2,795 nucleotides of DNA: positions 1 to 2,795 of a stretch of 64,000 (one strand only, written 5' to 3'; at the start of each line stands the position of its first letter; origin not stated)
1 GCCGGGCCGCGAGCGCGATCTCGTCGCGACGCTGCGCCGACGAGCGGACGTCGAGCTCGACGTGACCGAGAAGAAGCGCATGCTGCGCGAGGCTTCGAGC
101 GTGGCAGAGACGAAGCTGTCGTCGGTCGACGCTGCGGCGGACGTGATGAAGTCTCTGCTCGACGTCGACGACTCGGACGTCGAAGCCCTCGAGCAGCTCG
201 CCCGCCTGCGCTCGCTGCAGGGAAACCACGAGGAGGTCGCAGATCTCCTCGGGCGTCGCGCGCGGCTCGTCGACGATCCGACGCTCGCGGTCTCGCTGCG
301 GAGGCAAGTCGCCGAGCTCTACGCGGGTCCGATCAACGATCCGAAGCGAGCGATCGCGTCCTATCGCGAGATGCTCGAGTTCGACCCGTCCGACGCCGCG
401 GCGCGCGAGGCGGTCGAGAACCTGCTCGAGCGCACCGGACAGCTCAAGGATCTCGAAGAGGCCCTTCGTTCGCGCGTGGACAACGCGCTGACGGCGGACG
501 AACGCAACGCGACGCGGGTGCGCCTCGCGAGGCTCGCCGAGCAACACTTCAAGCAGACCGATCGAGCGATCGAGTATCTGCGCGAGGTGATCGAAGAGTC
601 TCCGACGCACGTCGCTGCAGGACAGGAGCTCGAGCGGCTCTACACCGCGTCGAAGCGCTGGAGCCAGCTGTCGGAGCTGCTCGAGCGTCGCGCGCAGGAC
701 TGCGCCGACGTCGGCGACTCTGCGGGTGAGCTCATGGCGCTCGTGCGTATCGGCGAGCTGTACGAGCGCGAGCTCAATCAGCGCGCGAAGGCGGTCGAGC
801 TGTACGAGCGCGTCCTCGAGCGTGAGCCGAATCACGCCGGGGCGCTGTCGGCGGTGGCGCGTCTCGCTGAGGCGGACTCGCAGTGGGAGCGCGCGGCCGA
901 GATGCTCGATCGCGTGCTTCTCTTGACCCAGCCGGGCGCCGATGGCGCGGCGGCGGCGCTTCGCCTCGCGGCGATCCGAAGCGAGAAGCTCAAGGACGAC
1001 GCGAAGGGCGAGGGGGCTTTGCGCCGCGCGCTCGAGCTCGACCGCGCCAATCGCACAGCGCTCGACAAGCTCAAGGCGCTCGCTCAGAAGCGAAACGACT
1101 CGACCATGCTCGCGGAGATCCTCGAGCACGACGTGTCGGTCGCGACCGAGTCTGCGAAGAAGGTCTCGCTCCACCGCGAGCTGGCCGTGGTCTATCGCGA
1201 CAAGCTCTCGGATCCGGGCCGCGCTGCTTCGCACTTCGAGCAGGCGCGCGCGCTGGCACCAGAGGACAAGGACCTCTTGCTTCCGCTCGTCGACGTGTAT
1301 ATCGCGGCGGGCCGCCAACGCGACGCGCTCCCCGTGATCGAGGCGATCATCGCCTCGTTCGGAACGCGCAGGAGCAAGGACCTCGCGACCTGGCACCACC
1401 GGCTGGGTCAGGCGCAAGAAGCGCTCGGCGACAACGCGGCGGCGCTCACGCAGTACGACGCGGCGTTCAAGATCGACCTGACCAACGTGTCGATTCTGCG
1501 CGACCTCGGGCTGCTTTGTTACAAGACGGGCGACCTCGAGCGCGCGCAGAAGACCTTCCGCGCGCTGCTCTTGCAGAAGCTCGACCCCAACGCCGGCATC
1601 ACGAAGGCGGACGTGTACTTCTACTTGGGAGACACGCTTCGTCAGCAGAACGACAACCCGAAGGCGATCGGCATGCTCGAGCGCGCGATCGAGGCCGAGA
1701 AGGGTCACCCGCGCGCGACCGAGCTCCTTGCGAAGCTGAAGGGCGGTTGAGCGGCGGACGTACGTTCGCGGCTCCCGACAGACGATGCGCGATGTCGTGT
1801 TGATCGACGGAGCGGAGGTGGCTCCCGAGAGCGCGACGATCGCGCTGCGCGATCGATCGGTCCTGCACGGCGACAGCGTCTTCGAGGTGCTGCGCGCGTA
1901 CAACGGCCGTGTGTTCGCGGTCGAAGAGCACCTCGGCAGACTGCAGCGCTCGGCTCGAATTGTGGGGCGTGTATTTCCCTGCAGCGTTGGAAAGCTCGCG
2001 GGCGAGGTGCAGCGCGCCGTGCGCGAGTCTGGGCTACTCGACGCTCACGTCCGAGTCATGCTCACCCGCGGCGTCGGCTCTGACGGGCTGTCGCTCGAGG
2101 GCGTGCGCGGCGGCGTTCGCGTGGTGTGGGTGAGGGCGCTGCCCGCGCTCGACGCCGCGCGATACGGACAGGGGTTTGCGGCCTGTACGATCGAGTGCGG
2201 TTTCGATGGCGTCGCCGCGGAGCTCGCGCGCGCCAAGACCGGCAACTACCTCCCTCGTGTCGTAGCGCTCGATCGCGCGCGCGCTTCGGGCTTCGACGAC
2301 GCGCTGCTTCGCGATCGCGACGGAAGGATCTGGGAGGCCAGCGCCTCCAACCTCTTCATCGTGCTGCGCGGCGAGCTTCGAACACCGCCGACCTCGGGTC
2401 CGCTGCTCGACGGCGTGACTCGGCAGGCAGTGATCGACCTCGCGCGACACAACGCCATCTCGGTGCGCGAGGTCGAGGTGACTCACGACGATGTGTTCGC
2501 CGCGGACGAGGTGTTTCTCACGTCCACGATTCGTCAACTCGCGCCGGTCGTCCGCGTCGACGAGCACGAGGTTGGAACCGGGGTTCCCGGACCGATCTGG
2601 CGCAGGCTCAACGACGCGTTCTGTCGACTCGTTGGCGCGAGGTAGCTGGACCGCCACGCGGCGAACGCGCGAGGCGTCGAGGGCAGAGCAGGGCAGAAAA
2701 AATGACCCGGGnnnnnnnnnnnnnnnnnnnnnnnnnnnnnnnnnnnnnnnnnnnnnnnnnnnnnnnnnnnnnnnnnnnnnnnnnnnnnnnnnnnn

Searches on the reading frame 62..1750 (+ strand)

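Call 57: search_protein_families(library=pfam, proteins=[window:62-1750:+], max_evalue=0.00001)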
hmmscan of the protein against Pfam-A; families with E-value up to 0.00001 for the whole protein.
window:62-1750:+ (562 aa): 13 families
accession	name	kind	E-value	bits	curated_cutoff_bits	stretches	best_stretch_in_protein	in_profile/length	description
PF14559.12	TPR_19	-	3.5e-30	104.6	25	1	384-432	6-54/68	Tetratricopeptide repeat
PF07719.23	TPR_2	-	1.3e-20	72.2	27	0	516-547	1-32/34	Tetratricopeptide repeat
PF13428.12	TPR_14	-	2.4e-20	71.4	23.5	0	517-559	2-44/44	Tetratricopeptide repeat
PF13176.12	TPR_7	-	3.7e-19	67.6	27.9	0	226-256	1-32/36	Tetratricopeptide repeat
PF13181.12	TPR_8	-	1.7e-17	62.5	25.7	0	226-258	3-34/34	Tetratricopeptide repeat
PF13424.12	TPR_12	-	5.8e-17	62.1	30.1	1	477-545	4-74/77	Tetratricopeptide repeat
PF13174.12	TPR_6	-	5.9e-17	61.5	26.3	0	226-258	2-33/33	Tetratricopeptide repeat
PF13432.12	TPR_16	-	1e-16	61.5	32.7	0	447-510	2-63/65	Tetratricopeptide repeat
PF00515.34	TPR_1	-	1.9e-16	59.5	27.8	0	516-544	1-29/34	Tetratricopeptide repeat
PF13431.12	TPR_17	-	6.1e-13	48.4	24.4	0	247-278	1-32/34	Tetratricopeptide repeat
PF13414.12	TPR_11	-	2.7e-11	43.4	26.8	0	454-490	6-42/42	TPR repeat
PF25064.1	ARM_TT21_5th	-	6e-10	39.9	27.8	0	92-173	15-95/117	TT21 fifth ARM repeats domain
PF23914.1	TPR_CcmH_CycH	-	2.1e-06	28.1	42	0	91-178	63-149/158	Cytochrome c-type biogenesis protein H TPR domain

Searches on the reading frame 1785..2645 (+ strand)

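Call 57: search_protein_families(library=pfam, proteins=[window:1785-2645:+], max_evalue=0.00001)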
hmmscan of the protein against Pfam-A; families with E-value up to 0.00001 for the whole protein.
window:1785-2645:+ (286 aa): 1 family
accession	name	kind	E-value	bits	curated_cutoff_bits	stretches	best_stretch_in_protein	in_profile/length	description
PF01063.24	Aminotran_4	-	5.1e-51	174.1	28.5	1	32-257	2-222/223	Amino-transferase class IV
